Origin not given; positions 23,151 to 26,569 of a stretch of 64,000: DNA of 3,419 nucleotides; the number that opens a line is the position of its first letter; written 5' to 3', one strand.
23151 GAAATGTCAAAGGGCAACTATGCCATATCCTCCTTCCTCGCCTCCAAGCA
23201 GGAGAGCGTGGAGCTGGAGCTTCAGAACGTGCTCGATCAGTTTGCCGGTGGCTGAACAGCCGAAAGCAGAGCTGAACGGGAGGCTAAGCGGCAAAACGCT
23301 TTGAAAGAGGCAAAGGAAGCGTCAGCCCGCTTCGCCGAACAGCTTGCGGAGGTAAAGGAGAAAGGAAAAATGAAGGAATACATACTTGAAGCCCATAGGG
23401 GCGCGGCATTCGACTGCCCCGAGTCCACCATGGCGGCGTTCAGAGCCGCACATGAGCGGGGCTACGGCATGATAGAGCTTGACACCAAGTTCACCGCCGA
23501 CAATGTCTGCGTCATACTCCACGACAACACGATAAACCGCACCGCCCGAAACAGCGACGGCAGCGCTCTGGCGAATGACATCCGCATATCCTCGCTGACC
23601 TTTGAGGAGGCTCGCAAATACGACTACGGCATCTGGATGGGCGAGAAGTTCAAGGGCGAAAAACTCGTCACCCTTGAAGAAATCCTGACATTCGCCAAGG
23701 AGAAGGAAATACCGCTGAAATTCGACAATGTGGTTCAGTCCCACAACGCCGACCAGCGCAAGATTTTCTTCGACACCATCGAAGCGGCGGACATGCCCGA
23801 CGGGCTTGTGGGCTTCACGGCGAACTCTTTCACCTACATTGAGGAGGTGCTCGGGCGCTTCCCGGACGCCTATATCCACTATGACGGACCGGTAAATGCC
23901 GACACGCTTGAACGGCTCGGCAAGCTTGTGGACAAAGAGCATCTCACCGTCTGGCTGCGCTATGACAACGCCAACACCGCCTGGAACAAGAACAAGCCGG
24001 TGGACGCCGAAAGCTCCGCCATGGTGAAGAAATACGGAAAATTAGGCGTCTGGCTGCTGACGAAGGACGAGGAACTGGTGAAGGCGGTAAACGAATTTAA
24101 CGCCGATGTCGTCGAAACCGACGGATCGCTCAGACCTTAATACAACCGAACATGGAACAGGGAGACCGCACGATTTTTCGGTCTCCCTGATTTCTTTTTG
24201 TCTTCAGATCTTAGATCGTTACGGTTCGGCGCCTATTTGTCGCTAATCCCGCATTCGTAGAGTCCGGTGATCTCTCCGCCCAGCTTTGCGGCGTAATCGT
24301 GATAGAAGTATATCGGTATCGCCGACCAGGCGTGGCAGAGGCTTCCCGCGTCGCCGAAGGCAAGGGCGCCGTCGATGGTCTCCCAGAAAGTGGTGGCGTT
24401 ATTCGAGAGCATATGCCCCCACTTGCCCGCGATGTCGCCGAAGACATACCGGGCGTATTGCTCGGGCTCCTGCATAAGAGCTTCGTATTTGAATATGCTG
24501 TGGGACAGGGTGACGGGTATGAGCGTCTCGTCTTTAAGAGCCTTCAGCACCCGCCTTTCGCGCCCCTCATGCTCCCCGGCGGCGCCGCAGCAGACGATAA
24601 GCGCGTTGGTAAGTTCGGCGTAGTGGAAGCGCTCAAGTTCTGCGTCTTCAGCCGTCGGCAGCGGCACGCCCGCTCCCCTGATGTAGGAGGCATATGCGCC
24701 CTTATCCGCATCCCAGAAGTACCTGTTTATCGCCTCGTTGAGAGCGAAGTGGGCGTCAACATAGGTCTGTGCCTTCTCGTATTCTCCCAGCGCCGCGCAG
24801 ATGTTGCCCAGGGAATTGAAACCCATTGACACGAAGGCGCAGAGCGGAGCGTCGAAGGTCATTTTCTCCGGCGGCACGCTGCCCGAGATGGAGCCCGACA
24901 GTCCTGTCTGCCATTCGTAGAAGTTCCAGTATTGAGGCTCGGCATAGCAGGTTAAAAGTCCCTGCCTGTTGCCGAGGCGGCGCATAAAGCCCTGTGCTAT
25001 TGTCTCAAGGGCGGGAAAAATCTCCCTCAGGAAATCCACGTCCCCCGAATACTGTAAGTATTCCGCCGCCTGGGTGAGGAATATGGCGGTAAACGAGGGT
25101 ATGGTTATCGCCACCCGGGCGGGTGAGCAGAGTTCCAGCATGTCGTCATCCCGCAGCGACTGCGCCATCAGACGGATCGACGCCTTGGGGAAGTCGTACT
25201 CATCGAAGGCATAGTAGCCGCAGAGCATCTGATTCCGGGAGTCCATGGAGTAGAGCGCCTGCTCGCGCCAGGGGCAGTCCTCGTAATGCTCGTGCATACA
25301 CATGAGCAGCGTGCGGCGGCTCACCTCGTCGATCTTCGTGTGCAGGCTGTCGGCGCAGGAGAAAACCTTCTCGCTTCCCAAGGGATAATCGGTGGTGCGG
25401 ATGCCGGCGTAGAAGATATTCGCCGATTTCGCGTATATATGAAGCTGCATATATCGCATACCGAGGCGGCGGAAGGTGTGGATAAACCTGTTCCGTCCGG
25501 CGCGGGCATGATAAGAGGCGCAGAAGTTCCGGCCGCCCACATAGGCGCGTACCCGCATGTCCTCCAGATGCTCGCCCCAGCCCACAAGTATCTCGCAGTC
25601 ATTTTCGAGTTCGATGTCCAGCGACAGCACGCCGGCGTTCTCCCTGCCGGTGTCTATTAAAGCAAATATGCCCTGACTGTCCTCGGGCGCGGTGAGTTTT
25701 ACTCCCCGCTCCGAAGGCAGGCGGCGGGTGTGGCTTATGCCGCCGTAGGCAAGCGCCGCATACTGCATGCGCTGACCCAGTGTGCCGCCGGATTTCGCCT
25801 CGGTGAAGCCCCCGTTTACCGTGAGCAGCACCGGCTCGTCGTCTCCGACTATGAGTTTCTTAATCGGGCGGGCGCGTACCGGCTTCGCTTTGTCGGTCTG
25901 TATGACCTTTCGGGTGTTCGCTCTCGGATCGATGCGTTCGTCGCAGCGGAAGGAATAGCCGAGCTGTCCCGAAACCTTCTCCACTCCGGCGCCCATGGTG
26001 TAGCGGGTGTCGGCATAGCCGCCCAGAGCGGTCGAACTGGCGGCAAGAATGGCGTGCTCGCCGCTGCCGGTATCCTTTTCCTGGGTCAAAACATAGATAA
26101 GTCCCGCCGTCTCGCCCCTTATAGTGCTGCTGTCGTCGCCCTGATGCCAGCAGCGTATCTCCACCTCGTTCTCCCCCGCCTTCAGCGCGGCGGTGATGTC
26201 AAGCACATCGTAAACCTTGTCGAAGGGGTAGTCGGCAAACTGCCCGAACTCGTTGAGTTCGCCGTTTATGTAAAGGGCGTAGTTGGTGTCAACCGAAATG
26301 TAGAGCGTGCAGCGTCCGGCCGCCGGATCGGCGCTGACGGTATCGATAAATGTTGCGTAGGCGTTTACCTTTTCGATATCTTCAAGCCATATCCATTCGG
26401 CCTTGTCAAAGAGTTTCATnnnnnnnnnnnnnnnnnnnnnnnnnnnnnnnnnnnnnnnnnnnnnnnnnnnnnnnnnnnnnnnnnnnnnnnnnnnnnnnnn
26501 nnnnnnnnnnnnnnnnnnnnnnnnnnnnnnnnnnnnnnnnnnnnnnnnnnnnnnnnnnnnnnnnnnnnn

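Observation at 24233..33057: Glycyl radical enzyme operon packed with glycan-processing enzymes, lacking a canonical activase and microcompartment genes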

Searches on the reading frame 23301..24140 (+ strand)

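Call 17: search_protein_families(library=pfam, proteins=[window:23301-24140:+], max_evalue=0.001)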
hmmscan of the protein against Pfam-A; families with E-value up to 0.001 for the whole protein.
window:23301-24140:+ (279 aa): 1 family
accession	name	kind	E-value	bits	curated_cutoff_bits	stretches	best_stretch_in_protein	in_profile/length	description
PF03009.23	GDPD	-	2.7e-23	83.8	23.6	1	32-151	1-116/244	Glycerophosphoryl diester phosphodiesterase family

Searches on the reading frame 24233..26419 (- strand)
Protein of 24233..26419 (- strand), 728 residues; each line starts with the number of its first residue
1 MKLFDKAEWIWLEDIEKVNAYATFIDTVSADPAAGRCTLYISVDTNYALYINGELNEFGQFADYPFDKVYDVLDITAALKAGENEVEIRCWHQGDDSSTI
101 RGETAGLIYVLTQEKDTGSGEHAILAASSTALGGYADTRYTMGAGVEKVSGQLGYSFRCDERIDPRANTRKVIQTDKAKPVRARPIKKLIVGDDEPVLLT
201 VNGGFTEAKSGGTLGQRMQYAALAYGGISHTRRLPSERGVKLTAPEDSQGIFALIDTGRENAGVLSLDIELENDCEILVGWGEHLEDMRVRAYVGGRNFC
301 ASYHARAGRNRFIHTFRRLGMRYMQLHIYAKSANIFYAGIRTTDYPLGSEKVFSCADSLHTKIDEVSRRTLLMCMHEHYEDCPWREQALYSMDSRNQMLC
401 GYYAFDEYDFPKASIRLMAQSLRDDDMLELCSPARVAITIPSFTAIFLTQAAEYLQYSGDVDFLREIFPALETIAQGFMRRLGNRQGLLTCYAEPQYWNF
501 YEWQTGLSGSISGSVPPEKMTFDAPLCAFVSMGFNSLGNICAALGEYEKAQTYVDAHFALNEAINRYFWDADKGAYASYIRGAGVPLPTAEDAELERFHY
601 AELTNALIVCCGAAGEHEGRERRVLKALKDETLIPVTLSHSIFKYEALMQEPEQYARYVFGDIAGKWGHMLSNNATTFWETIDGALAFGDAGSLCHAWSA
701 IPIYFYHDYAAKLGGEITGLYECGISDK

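Call 3: search_protein_families(library=pfam, proteins=[window:24233-26419:-], max_evalue=0.01)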
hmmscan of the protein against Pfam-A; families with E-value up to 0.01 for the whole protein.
window:24233-26419:- (728 aa): 3 families
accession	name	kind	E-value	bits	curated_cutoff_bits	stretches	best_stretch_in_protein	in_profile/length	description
PF17389.8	Bac_rhamnosid6H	-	4.2e-21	76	24.5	2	352-578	5-222/339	Bacterial alpha-L-rhamnosidase 6 hairpin glycosidase domain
PF22422.2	MGH1-like_GH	-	0.00012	22.2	27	1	433-591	59-240/356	Mannosylglycerate hydrolase MGH1-like glycoside hydrolase domain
PF01204.24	Trehalase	-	0.0076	15.6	21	0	535-612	318-384/512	Trehalase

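Call 4: search_protein_families(library=ncbifam, proteins=[window:24233-26419:-], max_evalue=0.01)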
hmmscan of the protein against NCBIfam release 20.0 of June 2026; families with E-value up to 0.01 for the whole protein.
window:24233-26419:- (728 aa): 1 family
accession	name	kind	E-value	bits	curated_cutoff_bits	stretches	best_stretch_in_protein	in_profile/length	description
NF041572.1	rhamnosid_Flavobac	equivalog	9.6e-07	27.2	1800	1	316-414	449-547/946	alpha-L-rhamnosidase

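Call 29: search_solved_structures(query=window:24233-26419:-, max_evalue=0.01)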
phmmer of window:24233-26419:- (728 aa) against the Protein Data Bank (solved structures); distinct sequences matched with E-value up to 0.01: 3.
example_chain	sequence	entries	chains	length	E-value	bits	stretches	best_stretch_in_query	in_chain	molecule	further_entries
2okx_A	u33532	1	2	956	5.4e-42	147.2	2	252-706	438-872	Rhamnosidase B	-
3cih_A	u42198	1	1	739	1.1e-13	53.7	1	352-710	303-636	Putative alpha-rhamnosidase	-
4xhc_A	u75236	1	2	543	1.2e-13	53.5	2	318-509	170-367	Alpha-L-rhamnosidase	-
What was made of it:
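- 24233..26419 (-): GH78-like alpha-L-rhamnosidase candidate, 728 aa. Call 3 (Bac_rhamnosid6H, 76 bits against a cut-off of 24.5) and call 29 (RhaB 2okx, E=5e-42).
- On GH78 alpha-L-rhamnosidase: The domain is present (76 bits against 24.5, call 3), and RhaB 2okx matches at E=5e-42 over residues 252-706 (call 29).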
